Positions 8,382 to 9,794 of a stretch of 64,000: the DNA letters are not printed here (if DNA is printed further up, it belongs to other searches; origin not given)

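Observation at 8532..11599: Stand-alone CCG-motif proteins with a C-terminal CxC-X3-5-C tail, always next to SnoaL-like and dehydrogenase genes: an uncharacterised redox module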

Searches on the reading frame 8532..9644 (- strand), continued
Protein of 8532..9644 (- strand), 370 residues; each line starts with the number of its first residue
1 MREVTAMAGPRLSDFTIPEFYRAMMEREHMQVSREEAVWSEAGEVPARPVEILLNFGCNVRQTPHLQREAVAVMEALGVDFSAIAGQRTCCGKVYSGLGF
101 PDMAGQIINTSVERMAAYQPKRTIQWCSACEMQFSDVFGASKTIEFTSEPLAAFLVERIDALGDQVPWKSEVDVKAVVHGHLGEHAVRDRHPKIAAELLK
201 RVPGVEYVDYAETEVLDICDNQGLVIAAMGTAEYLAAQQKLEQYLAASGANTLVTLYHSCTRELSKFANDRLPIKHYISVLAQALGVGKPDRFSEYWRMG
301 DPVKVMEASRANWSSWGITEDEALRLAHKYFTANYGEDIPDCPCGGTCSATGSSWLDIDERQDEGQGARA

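Call 35: predict_structure(alignment_id=A2)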
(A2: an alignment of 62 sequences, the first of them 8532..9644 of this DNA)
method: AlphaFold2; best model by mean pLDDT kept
length: 370 residues; sequences in the alignment: 62
mean_pLDDT: 87.8   pTM: 0.89
mean pLDDT of the five models: 87.8, 87.6, 87.4, 86.0, 85.2
residues with pLDDT >= 90: 237; 70-90: 88; 50-70: 32; < 50: 13
segments of 3 or more residues with pLDDT < 50: 1-6, 364-370
pLDDT, mean of each block of 10 residues (from residue 1): 54 89 92 90 78 92 94 97 91 91 91 90 92 83 73 98 98 97 90 96 97 92 84 92 97 96 92 97 98 89 94 97 91 70 61 74 49
secondary structure, 60 per line:
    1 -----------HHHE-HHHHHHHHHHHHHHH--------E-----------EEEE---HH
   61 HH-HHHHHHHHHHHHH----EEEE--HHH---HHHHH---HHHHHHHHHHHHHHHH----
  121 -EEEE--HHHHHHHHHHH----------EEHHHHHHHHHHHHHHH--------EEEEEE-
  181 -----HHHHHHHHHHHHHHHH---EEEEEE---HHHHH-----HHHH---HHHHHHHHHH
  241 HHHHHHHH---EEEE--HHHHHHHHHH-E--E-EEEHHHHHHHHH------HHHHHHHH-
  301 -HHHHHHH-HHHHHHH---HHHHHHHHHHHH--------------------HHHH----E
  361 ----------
elements in order: H17-31 E52-55 H59-62 H64-76 E81-84 H93-97 H101-116 E122-125 H128-138 H151-165 E174-179 H186-201 E205-210 H214-218 H224-227 H231-248 E252-255 H258-267 E274-276 H277-285 H292-299 H302-308 H310-316 H320-331 H352-355
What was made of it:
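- The AlphaFold model has pLDDT 87.8 and pTM 0.89 (call 35).
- Tried and rejected: The tail is also poorly placed in the model (pLDDT 61-74, call 35), and model coordinates were not available for measuring distances.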

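Call 40: fold_search(model_id=the predicted structure, library=pdb)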
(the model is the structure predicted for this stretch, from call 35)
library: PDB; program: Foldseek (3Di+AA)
matches with E <= 10: 839; with E <= 0.001: 11
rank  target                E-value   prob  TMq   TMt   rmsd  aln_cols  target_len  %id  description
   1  9a6l_A                3.9e-07  1.00  0.44  0.63   5.4       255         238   16  Integrative model of LUTA-LUTB by crosslinking MS and deep learning (released 2024-09-18)
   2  9ojn                  2.8e-05  1.00  0.47  0.26  11.4       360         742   12  Structure of Mycobacterium smegmatis EtfD (released 2025-05-21)
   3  8rvy_B                2.9e-05  1.00  0.47  0.58   5.1       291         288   14  CryoEM structure of the Elp-Hdr complex of Methanothermobacter marburgensis state 1 (composite structure) (released 2025-05-14)
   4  8rwn_B                3.6e-05  1.00  0.46  0.57   5.1       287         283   13  CryoEM structure of the Hdr(ABC)2 subunits of the Elp-Hdr complex of Methanothermobacter marburgensis (released 2025-05-14)
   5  7bkb_B                6.3e-05  1.00  0.46  0.56   4.9       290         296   16  Formate dehydrogenase - heterodisulfide reductase - formylmethanofuran dehydrogenase complex from Methanospirillum hun (released 2021-09-29)
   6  8rvy_b                1.1e-04  1.00  0.45  0.56   6.0       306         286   13  CryoEM structure of the Elp-Hdr complex of Methanothermobacter marburgensis state 1 (composite structure) (released 2025-05-14)
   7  5odc_B                1.4e-04  1.00  0.46  0.57   4.7       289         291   13  Heterodisulfide reductase / [NiFe]-hydrogenase complex from Methanothermococcus thermolithotrophicus at 2.3 A resoluti (released 2017-08-30)
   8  8rvu_B                1.6e-04  1.00  0.45  0.57   6.0       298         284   13  CryoEM structure of the Elp-Hdr complex of Methanothermobacter marburgensis state 2 (composite structure) (released 2025-05-14)
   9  5hj7_A                2.2e-04  1.00  0.30  0.39   8.0       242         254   13  Glutamate Racemase Mycobacterium tuberculosis (MurI) with bound D-glutamate, 2.3 Angstrom resolution, X-ray diffractio (released 2016-05-25)
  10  2dx7_A                6.0e-04  1.00  0.33  0.47   7.7       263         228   16  Crystal structure of Pyrococcus horikoshii OT3 aspartate racemase complex with citric acid (released 2007-08-28)
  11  5evc_B                9.1e-04  1.00  0.33  0.46   8.7       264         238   14  Crystal structure of putative aspartate racemase from Salmonella Typhimurium complexed with sulfate and potassium (released 2015-12-02)
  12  4n03                  1.1e-03  0.93  0.25  0.24  17.3       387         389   11  Fatty acid ABC transporter substrate-binding protein from Thermomonospora curvata (released 2013-10-16)
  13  3s81_B                1.6e-03  1.00  0.34  0.47   8.4       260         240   13  Crystal Structure of Putative Aspartate Racemase from Salmonella Typhimurium (released 2011-06-15)
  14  3s7z_B                1.6e-03  1.00  0.31  0.43   9.1       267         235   15  Crystal Structure of Putative Aspartate Racemase from Salmonella Typhimurium Complexed with Succinate (released 2011-10-05)
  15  3s81_A                2.1e-03  1.00  0.32  0.45   8.9       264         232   15  Crystal Structure of Putative Aspartate Racemase from Salmonella Typhimurium (released 2011-06-15)
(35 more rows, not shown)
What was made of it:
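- Closest known: LutA of the LutABC. Same: It is the best structural match (model 9a6l_A, E 4e-7, call 40).
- Foldseek gives LutA 4e-7, M. smegmatis EtfD 3e-5 and HdrB about 1e-4 (call 40). Foldseek also lists Asp/Glu racemases as weaker structural neighbours of CCG1 (call 40).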

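Call 42: search_protein_families(library=ncbifam, proteins=[P0128, P0137, P0160, P0153, P0163, P0186, P0109, P0114, P0136], max_evalue=0.001)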
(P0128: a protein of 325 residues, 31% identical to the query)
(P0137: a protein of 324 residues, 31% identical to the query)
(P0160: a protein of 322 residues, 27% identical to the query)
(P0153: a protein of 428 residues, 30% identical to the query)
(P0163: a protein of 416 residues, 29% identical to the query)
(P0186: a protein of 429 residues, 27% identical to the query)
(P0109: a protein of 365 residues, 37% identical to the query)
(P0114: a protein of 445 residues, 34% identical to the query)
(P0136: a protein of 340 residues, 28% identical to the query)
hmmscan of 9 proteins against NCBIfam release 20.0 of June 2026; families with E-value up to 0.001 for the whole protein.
P0128 (325 aa): 2 families
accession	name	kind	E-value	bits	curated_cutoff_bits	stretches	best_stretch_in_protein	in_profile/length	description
NF004898.0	PRK06259.1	equivalog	1.4e-06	27.3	385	1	47-142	385-482/488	fumarate reductase (CoM/CoB) subunit TfrB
NF045670.1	quin_L_LdhH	equivalog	2.1e-05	23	800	1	33-125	461-553/706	L-lactate dehydrogenase (quinone) large subunit LdhH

P0137 (324 aa): 3 families
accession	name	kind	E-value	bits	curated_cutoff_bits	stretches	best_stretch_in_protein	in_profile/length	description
NF008369.0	PRK11168.1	equivalog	8.3e-07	28.2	278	1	34-270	160-399/401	anaerobic glycerol-3-phosphate dehydrogenase subunit C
NF004898.0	PRK06259.1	equivalog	2.7e-06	26.3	385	1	20-192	239-408/488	fumarate reductase (CoM/CoB) subunit TfrB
NF045670.1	quin_L_LdhH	equivalog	4.6e-05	21.9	800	1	34-132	462-559/706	L-lactate dehydrogenase (quinone) large subunit LdhH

P0160 (322 aa): 2 families
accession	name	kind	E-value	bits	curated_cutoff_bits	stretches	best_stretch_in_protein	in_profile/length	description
TIGR03379.1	glycerol3P_GlpC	equivalog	3.7e-05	22.7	279.9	1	36-202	147-327/397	anaerobic glycerol-3-phosphate dehydrogenase subunit GlpC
NF045670.1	quin_L_LdhH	equivalog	0.00022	19.6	800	1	49-136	467-692/706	L-lactate dehydrogenase (quinone) large subunit LdhH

P0153 (428 aa): 8 families
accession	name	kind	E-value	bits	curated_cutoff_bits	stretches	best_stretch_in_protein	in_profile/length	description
NF008369.0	PRK11168.1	equivalog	3.2e-11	42.8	278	1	144-304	164-331/401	anaerobic glycerol-3-phosphate dehydrogenase subunit C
NF004898.0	PRK06259.1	equivalog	4.1e-11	42.2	385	1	69-342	187-454/488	fumarate reductase (CoM/CoB) subunit TfrB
NF045663.1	diclust_near_Sec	equivalog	2.4e-09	35.9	530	1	63-237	348-508/759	pyridine nucleotide-disulfide oxidoreductase/dicluster-binding protein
NF045670.1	quin_L_LdhH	equivalog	3.5e-08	32.2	800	1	140-241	460-560/706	L-lactate dehydrogenase (quinone) large subunit LdhH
TIGR01944.1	rnfB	subfamily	4.3e-05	23.2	68.7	0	18-32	113-127/190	RnfABCDGE type electron transport complex subunit B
NF005745.0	PRK07569.1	equivalog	7.3e-05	22.2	333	0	67-95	189-217/238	bidirectional hydrogenase complex protein HoxU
TIGR03379.1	glycerol3P_GlpC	equivalog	0.00043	19.2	279.9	0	147-305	162-329/397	anaerobic glycerol-3-phosphate dehydrogenase subunit GlpC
NF006221.0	PRK08348.1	subfamily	0.00068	19.3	124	0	17-83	43-90/136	NADH-plastoquinone oxidoreductase subunit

P0163 (416 aa): 14 families
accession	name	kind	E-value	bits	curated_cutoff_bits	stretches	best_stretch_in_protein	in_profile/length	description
NF045663.1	diclust_near_Sec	equivalog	2.2e-13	49.2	530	1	15-328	301-599/759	pyridine nucleotide-disulfide oxidoreductase/dicluster-binding protein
NF008369.0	PRK11168.1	equivalog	2.7e-13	49.6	278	1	137-296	163-330/401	anaerobic glycerol-3-phosphate dehydrogenase subunit C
NF004898.0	PRK06259.1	equivalog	3.1e-13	49.2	385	1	15-298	131-415/488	fumarate reductase (CoM/CoB) subunit TfrB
NF045670.1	quin_L_LdhH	equivalog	4.7e-13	48.3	800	2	137-240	463-566/706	L-lactate dehydrogenase (quinone) large subunit LdhH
NF008434.0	PRK11274.1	equivalog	2.3e-09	36.7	333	1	11-112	16-117/409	glycolate oxidase subunit GlcF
TIGR00402.1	napF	equivalog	2e-05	24.6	102.2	0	58-86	25-53/149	ferredoxin-type protein NapF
NF005745.0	PRK07569.1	equivalog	0.00014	21.3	333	0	67-88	189-210/238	bidirectional hydrogenase complex protein HoxU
NF007012.0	PRK09476.1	equivalog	0.00014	21.1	269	0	58-110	49-92/254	ferredoxin-type protein NapG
NF006221.0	PRK08348.1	subfamily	0.00016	21.3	124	1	17-83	43-90/136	NADH-plastoquinone oxidoreductase subunit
TIGR04105.1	FeFe_hydrog_B1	subfamily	0.00019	20.2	450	1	17-83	141-203/462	monomeric [FeFe] hydrogenase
TIGR02163.1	napH_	subfamily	0.00024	20.7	213.05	1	17-83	200-249/255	NapH/MauN family ferredoxin-type protein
NF005506.0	PRK07118.1-5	equivalog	0.0003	20.3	388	0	63-86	240-263/279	Fe-S cluster domain-containing protein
TIGR03379.1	glycerol3P_GlpC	equivalog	0.00063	18.6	279.9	0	138-296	159-327/397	anaerobic glycerol-3-phosphate dehydrogenase subunit GlpC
NF058577.1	FdxA_fam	equivalog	0.00087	19.4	65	0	16-32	5-50/52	4Fe-4S ferredoxin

P0186 (429 aa): 10 families
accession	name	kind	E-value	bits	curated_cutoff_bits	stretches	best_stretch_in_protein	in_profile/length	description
NF008369.0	PRK11168.1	equivalog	7.9e-20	71.1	278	2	148-309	161-330/401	anaerobic glycerol-3-phosphate dehydrogenase subunit C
NF045670.1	quin_L_LdhH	equivalog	4.5e-15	55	800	1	150-272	463-585/706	L-lactate dehydrogenase (quinone) large subunit LdhH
NF004898.0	PRK06259.1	equivalog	1.9e-14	53.2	385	1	70-313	186-417/488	fumarate reductase (CoM/CoB) subunit TfrB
TIGR03379.1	glycerol3P_GlpC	equivalog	1.2e-12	47.3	279.9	1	148-309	156-327/397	anaerobic glycerol-3-phosphate dehydrogenase subunit GlpC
NF045663.1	diclust_near_Sec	equivalog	3.3e-11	42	530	1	64-331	347-591/759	pyridine nucleotide-disulfide oxidoreductase/dicluster-binding protein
NF008434.0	PRK11274.1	equivalog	2.9e-08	33.1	333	1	12-214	16-228/409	glycolate oxidase subunit GlcF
TIGR04105.1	FeFe_hydrog_B1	subfamily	5.4e-06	25.4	450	1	18-86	141-204/462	monomeric [FeFe] hydrogenase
NF006391.0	PRK08640.1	equivalog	2.2e-05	23.5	244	1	11-87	145-227/254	succinate dehydrogenase iron-sulfur subunit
NF005506.0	PRK07118.1-5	equivalog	4e-05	23.2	388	0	16-36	242-262/279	Fe-S cluster domain-containing protein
TIGR01945.1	rnfC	subfamily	0.00024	19.8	245.95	0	45-107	339-400/435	RnfABCDGE type electron transport complex subunit C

P0109 (365 aa): 2 families
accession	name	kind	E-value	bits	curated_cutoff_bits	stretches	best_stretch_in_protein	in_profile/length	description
NF045670.1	quin_L_LdhH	equivalog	0.00017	20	800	1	42-128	467-552/706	L-lactate dehydrogenase (quinone) large subunit LdhH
NF004898.0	PRK06259.1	equivalog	0.00022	20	385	1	47-159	267-375/488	fumarate reductase (CoM/CoB) subunit TfrB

P0114 (445 aa): 0 families

P0136 (340 aa): 0 families

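Call 52: search_protein_families(library=pfam, proteins=[P0114, P0118, P0129], max_evalue=0.001)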
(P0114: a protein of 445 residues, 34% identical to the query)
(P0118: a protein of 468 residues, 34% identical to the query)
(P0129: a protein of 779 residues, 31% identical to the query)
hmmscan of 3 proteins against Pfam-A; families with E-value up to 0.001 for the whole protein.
P0114 (445 aa): 1 family
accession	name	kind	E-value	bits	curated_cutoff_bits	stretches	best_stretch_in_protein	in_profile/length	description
PF13560.12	HTH_31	-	4.5e-06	27.3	27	1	9-58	6-55/64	Helix-turn-helix domain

P0118 (468 aa): 4 families
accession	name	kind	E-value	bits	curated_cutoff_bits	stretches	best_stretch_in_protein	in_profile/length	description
PF13560.12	HTH_31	-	7.8e-08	33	27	1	10-60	5-55/64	Helix-turn-helix domain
PF12844.13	HTH_19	-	4.9e-05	23.6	30.2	1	10-60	3-52/64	Helix-turn-helix domain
PF01381.28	HTH_3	-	0.00014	22.3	23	1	12-62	2-50/55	Helix-turn-helix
PF02754.22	CCG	-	0.00058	20.4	20.6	1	147-217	15-84/85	Cysteine-rich domain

P0129 (779 aa): 3 families
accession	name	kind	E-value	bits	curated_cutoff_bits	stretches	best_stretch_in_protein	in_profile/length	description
PF00892.27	EamA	-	4e-09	37.3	28.2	2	36-149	25-133/135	EamA-like transporter family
PF13560.12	HTH_31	-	0.00059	20.5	27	0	334-391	3-60/64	Helix-turn-helix domain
PF01381.28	HTH_3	-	0.00063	20.2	23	0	348-391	11-54/55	Helix-turn-helix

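Call 54: search_dna_similar(query=window:8532-9644:-, collection=plasmids, mode=protein, max_rows=25, max_evalue=1e-8)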
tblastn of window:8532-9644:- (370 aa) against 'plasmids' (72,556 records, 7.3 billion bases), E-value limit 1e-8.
Records with a match: 1; places in all: 1; records where one place covers at least 80% of the query: 0.
Best place of each record, by identity: <60% 1.
By first word of the organism name: Ilyobacter 1.
By predicted mobility (MOB-suite, as given by PLSDB): non-mobilizable 1.
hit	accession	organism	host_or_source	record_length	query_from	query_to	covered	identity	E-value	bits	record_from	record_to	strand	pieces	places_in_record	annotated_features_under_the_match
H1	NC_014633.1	Ilyobacter polytropus DSM 2926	marine mud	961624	46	325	76%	24.3%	7e-19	96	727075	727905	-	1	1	(Fe-S)-binding protein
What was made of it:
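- Tried and rejected: There was one distant hit, in Ilyobacter at 24% identity (call 54), which was not informative.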
